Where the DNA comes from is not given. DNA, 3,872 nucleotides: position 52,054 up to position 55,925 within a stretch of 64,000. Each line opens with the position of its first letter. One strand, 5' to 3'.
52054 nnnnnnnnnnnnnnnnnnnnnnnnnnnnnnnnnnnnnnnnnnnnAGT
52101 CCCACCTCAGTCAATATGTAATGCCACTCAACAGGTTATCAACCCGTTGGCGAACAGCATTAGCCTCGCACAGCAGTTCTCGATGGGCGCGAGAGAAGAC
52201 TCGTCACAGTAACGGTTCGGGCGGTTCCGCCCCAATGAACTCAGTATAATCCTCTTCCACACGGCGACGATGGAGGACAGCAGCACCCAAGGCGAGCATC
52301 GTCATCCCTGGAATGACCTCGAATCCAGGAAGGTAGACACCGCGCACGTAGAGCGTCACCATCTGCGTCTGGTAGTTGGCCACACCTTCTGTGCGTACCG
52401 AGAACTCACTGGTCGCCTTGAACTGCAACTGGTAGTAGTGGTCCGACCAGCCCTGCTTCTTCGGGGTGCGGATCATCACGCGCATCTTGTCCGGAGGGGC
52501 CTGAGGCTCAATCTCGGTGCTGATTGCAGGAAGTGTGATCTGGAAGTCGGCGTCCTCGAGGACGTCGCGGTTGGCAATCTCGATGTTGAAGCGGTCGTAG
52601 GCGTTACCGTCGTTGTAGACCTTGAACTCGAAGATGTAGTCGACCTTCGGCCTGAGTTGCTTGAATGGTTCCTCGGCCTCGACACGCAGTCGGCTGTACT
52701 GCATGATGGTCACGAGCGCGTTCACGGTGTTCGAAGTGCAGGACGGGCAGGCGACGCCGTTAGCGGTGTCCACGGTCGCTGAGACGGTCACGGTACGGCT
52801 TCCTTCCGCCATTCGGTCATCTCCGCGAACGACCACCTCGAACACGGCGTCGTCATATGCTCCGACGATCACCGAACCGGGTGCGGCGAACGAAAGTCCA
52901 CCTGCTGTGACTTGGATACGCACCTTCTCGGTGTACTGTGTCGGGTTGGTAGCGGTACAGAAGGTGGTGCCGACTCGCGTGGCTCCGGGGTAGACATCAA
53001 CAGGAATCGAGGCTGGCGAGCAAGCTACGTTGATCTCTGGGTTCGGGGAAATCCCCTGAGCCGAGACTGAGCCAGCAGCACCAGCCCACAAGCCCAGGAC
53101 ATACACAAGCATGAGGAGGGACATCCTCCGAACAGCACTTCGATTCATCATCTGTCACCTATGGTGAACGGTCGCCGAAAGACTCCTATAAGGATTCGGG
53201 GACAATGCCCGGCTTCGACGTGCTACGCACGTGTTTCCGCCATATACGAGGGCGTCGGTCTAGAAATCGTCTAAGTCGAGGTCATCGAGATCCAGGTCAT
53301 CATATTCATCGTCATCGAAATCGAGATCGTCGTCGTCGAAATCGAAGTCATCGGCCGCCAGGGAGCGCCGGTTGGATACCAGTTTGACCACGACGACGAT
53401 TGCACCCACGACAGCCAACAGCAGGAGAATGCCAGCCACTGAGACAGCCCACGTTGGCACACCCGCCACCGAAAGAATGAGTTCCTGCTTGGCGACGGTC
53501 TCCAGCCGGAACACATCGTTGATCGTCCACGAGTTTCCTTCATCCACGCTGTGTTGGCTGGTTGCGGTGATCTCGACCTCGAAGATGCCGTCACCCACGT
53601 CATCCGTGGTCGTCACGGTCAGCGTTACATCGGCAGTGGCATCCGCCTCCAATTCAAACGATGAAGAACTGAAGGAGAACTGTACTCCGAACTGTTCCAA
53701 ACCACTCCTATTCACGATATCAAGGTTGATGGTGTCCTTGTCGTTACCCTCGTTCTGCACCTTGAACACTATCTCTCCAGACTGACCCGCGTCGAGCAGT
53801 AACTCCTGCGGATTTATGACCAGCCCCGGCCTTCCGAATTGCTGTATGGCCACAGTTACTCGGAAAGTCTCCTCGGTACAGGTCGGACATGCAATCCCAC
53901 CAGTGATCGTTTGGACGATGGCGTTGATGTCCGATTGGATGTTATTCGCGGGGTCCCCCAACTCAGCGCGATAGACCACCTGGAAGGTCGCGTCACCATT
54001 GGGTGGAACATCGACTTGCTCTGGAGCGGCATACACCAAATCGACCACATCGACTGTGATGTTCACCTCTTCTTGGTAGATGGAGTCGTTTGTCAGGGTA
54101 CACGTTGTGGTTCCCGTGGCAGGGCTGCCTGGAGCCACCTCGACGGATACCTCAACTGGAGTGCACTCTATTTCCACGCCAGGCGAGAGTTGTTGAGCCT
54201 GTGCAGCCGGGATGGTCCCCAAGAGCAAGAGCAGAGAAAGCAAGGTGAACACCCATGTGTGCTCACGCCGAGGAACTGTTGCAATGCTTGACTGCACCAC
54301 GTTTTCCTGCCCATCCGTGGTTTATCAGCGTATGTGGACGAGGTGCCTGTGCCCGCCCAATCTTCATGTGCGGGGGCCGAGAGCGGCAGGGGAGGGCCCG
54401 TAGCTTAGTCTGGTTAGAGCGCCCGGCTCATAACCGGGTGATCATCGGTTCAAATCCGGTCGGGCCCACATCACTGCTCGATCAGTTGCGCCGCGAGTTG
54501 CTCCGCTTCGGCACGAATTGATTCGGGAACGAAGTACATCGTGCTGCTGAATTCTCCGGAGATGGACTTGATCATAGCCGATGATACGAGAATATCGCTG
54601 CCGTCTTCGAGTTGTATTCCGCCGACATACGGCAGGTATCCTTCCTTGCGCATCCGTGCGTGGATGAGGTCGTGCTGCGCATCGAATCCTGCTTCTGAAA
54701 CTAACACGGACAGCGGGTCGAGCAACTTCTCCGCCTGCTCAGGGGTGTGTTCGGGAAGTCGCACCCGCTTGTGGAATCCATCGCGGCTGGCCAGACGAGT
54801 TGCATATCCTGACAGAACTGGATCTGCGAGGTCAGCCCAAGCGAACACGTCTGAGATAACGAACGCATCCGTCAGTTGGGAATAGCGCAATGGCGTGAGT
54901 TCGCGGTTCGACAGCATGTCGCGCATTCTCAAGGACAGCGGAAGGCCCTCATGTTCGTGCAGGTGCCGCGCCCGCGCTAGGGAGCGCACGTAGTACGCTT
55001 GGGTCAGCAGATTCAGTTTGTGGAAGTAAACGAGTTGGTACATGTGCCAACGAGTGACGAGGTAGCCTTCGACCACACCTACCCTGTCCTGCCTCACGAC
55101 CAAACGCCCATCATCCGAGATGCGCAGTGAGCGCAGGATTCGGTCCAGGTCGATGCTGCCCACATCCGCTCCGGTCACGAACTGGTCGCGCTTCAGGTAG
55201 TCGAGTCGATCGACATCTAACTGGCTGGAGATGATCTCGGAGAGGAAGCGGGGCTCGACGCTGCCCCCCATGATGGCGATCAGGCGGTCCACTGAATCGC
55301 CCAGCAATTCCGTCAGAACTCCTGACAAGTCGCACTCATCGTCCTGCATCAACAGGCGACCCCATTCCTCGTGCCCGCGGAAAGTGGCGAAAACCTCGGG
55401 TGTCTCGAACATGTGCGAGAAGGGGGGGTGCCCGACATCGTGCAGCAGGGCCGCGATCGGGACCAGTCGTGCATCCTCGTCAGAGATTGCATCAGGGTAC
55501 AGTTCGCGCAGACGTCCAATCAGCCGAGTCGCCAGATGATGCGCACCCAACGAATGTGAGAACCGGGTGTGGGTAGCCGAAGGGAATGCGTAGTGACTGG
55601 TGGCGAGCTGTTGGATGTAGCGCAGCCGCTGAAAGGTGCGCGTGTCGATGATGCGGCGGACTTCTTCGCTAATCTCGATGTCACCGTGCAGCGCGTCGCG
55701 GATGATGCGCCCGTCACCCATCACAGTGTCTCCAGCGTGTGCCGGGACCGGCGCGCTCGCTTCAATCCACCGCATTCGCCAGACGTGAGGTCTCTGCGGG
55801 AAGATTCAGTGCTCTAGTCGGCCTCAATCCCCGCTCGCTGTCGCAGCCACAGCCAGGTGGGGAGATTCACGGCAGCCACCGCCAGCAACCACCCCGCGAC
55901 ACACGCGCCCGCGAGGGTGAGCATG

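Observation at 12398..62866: A ~50-kb cell-surface biogenesis island interleaved with core metabolism genes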

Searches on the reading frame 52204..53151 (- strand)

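Call 6: search_protein_families(library=pfam, proteins=[window:52204-53151:-], max_evalue=0.01)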
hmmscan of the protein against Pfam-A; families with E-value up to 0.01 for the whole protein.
window:52204-53151:- (315 aa): 0 families

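Call 52: search_protein_families(library=ncbifam, proteins=[window:52204-53124:-], max_evalue=0.1)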
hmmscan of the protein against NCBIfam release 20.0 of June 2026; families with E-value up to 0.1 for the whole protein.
window:52204-53124:- (306 aa): 3 families
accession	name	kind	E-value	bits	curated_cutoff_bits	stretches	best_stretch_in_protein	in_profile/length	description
NF041740.1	choice_anch_T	equivalog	1e-83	280.5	70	1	3-259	2-259/259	choice-of-anchor T family protein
NF045529.2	Heimdall-CTERM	domain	0.02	15.3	24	1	266-288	3-25/26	Heimdall-CTERM domain-containing surface protein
NF053844.1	RetAlphGalacBctrd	equivalog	0.023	12.8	800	1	87-183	36-131/662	retaining alpha-galactosidase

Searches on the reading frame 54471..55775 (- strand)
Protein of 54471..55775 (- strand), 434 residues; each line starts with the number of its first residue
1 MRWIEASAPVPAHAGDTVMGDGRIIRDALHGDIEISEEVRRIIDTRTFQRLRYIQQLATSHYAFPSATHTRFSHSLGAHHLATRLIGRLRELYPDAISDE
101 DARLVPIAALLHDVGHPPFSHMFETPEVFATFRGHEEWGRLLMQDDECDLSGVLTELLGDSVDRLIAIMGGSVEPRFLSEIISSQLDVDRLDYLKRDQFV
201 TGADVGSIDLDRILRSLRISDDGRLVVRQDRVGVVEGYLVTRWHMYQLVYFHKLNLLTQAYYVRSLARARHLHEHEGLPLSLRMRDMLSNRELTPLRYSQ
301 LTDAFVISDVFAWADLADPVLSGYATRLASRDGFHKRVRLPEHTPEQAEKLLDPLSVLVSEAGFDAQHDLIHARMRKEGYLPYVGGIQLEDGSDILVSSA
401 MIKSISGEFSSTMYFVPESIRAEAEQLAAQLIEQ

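Call 6: search_protein_families(library=pfam, proteins=[window:54471-55775:-], max_evalue=0.01)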
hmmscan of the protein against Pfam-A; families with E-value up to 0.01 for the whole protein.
window:54471-55775:- (434 aa): 2 families
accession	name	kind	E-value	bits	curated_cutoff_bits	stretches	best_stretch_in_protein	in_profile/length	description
PF01966.28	HD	-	2.5e-11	44.3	22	1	71-196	1-115/116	HD domain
PF19276.4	HD_assoc_2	-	2.3e-06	27.6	23.1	1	208-270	1-62/222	HD associated region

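Call 80: search_protein_families(library=ncbifam, proteins=[window:54471-55775:-], max_evalue=0.01)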
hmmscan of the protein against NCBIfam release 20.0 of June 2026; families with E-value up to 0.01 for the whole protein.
window:54471-55775:- (434 aa): 11 families
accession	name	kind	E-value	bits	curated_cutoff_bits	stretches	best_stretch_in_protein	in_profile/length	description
TIGR01353.1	dGTP_triPase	subfamily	6.4e-11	42.4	152.35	1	39-124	9-94/389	dGTP triphosphohydrolase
NF041026.1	antiphage_dGTPase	exception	2.3e-08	33.6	400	1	38-124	22-108/425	anti-phage deoxyguanosine triphosphatase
NF003701.1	PRK05318.1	subfamily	1.4e-06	27.4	383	1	39-122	24-108/426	anti-phage deoxyguanosine triphosphatase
NF002205.0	PRK01096.1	equivalog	4.1e-06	26.1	439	1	39-125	32-123/444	deoxyguanosinetriphosphate triphosphohydrolase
NF002829.0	PRK03007.1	equivalog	7.8e-05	21.7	385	1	41-124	39-111/425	deoxyguanosinetriphosphate triphosphohydrolase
NF002326.0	PRK01286.1-1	equivalog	0.00011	21.7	390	1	13-122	12-111/379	deoxyguanosinetriphosphate triphosphohydrolase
NF002330.0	PRK01286.1-5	equivalog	0.00014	21.1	511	1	14-124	6-106/384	deoxyguanosinetriphosphate triphosphohydrolase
NF003429.0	PRK04926.1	equivalog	0.00033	19.6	405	1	41-124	38-129/500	dGTPase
NF002328.0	PRK01286.1-3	equivalog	0.0004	19.5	467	1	34-124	40-119/404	deoxyguanosinetriphosphate triphosphohydrolase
NF002327.0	PRK01286.1-2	equivalog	0.0022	17.1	393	1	40-125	47-121/345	deoxyguanosinetriphosphate triphosphohydrolase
NF002329.0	PRK01286.1-4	equivalog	0.0065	15.7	494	0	40-124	46-119/342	deoxyguanosinetriphosphate triphosphohydrolase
